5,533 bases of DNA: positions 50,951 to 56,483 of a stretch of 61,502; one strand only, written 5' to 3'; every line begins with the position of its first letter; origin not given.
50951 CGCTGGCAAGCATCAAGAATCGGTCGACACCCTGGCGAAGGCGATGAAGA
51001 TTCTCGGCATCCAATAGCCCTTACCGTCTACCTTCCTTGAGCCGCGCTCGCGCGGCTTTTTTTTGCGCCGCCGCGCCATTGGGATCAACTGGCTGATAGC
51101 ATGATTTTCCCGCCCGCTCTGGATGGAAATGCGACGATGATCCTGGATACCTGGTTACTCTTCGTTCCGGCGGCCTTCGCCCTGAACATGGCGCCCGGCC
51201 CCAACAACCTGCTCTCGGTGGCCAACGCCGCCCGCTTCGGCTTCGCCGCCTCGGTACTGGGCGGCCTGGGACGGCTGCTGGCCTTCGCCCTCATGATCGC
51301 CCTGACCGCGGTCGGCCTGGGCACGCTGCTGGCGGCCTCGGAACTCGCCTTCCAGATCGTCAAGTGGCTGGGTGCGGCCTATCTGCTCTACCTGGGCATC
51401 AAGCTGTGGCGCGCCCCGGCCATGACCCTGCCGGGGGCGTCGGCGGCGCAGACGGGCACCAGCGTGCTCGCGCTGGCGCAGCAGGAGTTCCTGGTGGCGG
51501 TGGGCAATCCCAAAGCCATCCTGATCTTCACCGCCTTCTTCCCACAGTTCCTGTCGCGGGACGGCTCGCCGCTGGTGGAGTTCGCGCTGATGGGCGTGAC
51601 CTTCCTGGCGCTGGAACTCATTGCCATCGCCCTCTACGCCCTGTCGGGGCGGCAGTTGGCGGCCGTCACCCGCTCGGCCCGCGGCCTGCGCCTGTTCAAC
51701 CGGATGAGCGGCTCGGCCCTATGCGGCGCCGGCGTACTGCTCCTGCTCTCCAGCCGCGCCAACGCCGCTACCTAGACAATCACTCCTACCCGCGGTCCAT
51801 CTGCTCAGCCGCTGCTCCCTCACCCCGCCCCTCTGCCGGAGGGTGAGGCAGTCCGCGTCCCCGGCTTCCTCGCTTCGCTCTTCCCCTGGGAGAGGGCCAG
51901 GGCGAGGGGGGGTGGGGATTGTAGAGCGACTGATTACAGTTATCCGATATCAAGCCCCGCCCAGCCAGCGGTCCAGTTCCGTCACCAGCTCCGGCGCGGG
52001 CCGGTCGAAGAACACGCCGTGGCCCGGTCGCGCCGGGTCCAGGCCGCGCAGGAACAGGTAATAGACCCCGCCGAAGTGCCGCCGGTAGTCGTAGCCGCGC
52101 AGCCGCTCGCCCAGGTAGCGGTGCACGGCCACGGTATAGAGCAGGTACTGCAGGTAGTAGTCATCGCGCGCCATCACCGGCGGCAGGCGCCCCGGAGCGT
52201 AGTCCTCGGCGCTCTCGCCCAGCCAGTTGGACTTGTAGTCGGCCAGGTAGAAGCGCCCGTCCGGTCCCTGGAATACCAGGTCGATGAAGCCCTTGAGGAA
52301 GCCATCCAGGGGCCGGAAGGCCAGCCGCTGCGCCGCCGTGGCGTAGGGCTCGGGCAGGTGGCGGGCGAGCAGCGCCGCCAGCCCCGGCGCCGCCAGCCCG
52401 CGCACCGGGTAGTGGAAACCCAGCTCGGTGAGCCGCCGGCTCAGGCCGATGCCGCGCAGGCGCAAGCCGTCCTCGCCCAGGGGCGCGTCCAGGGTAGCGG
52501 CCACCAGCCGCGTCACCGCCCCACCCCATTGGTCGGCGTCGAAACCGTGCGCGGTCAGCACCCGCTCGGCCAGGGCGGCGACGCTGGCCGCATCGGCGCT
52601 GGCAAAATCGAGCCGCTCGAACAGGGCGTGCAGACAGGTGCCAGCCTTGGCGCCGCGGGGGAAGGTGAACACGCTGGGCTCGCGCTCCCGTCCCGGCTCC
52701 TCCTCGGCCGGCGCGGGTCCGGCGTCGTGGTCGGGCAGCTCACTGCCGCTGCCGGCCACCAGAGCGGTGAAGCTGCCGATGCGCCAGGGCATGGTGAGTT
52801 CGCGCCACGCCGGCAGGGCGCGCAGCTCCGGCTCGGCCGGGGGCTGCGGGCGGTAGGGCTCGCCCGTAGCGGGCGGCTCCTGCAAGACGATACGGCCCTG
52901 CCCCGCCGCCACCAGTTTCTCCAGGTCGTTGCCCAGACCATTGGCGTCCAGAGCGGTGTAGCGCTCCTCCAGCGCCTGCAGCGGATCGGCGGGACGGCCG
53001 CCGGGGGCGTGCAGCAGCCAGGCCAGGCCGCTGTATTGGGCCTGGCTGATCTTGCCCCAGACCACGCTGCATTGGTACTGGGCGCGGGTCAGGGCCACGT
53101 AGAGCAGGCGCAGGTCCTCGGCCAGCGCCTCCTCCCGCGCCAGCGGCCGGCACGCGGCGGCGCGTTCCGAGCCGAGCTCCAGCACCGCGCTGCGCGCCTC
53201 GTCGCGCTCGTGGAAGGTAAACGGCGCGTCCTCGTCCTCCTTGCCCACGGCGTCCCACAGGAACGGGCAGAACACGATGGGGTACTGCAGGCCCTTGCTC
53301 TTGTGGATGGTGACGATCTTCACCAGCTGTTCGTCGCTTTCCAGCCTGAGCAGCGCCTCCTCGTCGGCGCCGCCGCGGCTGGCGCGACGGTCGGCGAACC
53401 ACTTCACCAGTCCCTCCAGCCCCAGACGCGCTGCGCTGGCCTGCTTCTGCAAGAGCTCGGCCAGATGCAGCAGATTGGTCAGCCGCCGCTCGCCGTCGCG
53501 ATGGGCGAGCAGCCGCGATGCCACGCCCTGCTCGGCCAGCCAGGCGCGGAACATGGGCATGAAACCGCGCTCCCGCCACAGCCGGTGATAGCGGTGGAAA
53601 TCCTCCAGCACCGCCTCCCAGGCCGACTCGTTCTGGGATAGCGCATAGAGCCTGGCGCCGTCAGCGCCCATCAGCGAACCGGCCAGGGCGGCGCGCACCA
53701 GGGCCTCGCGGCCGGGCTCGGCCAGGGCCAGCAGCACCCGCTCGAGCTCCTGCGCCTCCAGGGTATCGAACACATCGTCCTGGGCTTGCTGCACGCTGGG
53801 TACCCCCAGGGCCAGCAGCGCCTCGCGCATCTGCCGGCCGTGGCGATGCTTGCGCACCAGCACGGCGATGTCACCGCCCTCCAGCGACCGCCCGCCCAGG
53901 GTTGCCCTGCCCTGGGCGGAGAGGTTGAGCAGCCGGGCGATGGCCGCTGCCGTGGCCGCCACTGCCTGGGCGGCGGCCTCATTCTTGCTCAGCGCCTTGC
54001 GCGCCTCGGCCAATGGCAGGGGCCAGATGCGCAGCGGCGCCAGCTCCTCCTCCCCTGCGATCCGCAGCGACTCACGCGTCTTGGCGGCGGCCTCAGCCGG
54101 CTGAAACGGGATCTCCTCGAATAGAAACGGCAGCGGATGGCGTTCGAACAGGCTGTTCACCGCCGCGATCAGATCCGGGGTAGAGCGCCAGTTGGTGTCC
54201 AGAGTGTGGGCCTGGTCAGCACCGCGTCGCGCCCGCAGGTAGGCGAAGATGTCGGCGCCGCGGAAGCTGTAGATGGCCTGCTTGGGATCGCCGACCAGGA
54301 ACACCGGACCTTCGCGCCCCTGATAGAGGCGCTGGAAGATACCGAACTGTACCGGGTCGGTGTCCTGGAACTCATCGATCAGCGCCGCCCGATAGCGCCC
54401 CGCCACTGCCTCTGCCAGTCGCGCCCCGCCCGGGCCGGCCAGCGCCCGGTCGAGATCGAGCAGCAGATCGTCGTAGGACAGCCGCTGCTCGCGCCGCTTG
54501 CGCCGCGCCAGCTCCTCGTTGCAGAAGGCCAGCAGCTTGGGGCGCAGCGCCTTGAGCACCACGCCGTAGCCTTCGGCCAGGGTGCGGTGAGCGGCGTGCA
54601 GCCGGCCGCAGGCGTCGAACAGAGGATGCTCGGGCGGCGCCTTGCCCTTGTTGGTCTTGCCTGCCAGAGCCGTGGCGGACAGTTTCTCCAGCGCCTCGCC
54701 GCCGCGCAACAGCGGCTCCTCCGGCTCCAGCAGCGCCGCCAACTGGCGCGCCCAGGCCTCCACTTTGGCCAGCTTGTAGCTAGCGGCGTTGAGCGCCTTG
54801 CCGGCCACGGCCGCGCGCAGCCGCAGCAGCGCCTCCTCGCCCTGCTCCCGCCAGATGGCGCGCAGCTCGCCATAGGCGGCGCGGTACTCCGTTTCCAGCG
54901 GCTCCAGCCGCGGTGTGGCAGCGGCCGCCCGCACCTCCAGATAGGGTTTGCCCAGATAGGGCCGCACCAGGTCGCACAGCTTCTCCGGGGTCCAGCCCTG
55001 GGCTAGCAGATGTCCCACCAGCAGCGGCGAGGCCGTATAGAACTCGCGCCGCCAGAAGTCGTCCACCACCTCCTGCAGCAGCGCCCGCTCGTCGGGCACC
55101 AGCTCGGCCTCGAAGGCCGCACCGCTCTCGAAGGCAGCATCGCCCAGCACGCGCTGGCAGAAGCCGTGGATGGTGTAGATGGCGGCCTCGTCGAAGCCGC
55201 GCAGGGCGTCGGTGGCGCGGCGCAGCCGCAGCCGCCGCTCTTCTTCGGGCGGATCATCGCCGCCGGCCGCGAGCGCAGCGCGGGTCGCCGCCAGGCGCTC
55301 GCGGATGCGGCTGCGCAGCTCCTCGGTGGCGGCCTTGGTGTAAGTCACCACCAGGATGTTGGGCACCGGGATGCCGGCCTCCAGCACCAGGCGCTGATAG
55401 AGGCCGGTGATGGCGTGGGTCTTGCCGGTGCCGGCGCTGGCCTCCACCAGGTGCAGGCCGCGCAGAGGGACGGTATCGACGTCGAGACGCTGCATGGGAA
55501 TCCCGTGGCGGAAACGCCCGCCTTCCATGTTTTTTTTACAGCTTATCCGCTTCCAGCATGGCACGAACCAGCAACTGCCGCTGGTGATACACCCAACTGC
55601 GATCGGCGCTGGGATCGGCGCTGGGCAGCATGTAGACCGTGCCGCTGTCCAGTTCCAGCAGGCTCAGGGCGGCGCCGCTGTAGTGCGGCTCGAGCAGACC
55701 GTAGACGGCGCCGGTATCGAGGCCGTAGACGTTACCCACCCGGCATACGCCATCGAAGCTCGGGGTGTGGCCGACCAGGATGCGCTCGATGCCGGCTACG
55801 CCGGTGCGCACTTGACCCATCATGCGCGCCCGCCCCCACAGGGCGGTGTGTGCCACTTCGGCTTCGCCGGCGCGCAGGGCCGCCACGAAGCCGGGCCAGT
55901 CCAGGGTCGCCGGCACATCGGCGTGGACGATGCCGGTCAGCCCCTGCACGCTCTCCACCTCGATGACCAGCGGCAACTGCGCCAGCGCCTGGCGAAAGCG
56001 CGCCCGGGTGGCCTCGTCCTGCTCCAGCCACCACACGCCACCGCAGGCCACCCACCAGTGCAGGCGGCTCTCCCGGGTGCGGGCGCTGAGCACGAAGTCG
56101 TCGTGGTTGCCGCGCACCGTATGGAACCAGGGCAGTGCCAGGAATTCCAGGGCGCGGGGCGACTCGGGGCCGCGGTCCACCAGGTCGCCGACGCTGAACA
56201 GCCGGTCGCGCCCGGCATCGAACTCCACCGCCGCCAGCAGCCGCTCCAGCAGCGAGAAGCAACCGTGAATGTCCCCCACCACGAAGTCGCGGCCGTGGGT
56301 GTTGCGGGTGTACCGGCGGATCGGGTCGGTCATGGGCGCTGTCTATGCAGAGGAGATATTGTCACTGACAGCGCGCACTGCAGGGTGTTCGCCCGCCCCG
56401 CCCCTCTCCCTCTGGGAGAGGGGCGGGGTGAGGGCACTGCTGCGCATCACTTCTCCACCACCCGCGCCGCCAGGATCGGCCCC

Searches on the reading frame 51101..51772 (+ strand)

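Call 53: search_protein_families(library=pfam, proteins=[window:51101-51772:+], max_evalue=0.001)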
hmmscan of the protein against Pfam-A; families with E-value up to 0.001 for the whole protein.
window:51101-51772:+ (224 aa): 1 family
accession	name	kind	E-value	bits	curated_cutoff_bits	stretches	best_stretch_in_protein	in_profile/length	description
PF01810.24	LysE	-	3.8e-28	98.7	25.6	1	27-217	2-192/193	LysE type translocator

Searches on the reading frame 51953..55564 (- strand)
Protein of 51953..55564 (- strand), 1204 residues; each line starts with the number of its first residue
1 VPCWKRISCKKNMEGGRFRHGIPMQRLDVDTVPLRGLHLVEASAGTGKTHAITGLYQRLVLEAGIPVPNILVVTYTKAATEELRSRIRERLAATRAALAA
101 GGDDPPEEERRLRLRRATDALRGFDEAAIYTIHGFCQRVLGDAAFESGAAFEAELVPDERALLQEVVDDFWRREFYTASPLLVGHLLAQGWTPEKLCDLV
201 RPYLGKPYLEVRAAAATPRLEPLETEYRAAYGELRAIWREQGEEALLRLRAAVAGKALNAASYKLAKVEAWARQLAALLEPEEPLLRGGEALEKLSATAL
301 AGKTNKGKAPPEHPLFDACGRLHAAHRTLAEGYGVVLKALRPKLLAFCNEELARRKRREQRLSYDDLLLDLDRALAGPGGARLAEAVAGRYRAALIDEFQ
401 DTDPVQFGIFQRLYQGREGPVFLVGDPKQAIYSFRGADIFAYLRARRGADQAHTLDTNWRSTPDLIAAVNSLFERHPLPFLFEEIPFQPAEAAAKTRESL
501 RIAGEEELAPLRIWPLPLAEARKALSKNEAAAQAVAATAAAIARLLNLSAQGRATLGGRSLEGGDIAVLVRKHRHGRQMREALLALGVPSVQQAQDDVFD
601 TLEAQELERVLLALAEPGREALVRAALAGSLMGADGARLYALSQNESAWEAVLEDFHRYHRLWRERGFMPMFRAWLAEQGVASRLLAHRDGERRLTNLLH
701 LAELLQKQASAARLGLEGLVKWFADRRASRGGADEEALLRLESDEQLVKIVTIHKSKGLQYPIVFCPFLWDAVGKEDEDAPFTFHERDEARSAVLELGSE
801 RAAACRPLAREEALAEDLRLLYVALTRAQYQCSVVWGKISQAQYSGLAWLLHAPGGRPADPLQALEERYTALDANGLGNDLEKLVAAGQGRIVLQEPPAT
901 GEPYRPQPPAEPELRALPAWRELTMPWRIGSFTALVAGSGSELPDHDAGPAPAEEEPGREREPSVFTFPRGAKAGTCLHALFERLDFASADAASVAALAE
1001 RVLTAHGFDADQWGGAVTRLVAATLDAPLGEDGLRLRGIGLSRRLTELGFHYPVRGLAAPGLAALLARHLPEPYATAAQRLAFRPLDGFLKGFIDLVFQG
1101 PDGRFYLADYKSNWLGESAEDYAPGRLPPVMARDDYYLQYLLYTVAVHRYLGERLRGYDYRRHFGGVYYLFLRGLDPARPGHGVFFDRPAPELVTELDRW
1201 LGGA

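Call 65: search_protein_families(library=pfam, proteins=[window:51953-55564:-], max_evalue=0.001)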
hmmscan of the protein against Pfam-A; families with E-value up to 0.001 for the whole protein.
window:51953-55564:- (1204 aa): 5 families
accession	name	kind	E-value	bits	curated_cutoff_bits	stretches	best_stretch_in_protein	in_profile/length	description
PF00580.27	UvrD-helicase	-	1.2e-49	169.9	23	2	342-446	166-267/271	UvrD/REP helicase N-terminal domain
PF13361.12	UvrD_C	-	1.3e-16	61.5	25.6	1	742-834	281-345/350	UvrD-like helicase C-terminal domain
PF13245.12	AAA_19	-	4.3e-13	50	25.1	1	35-435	11-134/134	AAA domain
PF13538.12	UvrD_C_2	-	7.3e-10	39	27.4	1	750-770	4-26/52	UvrD-like helicase C-terminal domain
PF13604.12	AAA_30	-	3.4e-06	27.4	27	0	36-88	19-67/191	AAA domain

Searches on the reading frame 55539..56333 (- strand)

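Call 53: search_protein_families(library=pfam, proteins=[window:55539-56333:-], max_evalue=0.001)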
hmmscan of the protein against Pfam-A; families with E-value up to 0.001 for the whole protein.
window:55539-56333:- (265 aa): 2 families
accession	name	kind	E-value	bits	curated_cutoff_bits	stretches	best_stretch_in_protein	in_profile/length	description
PF00149.33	Metallophos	-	2.2e-12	48.3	21.5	1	18-93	5-72/191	Calcineurin-like phosphoesterase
PF12850.12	Metallophos_2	-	0.00063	20.2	27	1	18-121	5-72/154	Calcineurin-like phosphoesterase superfamily domain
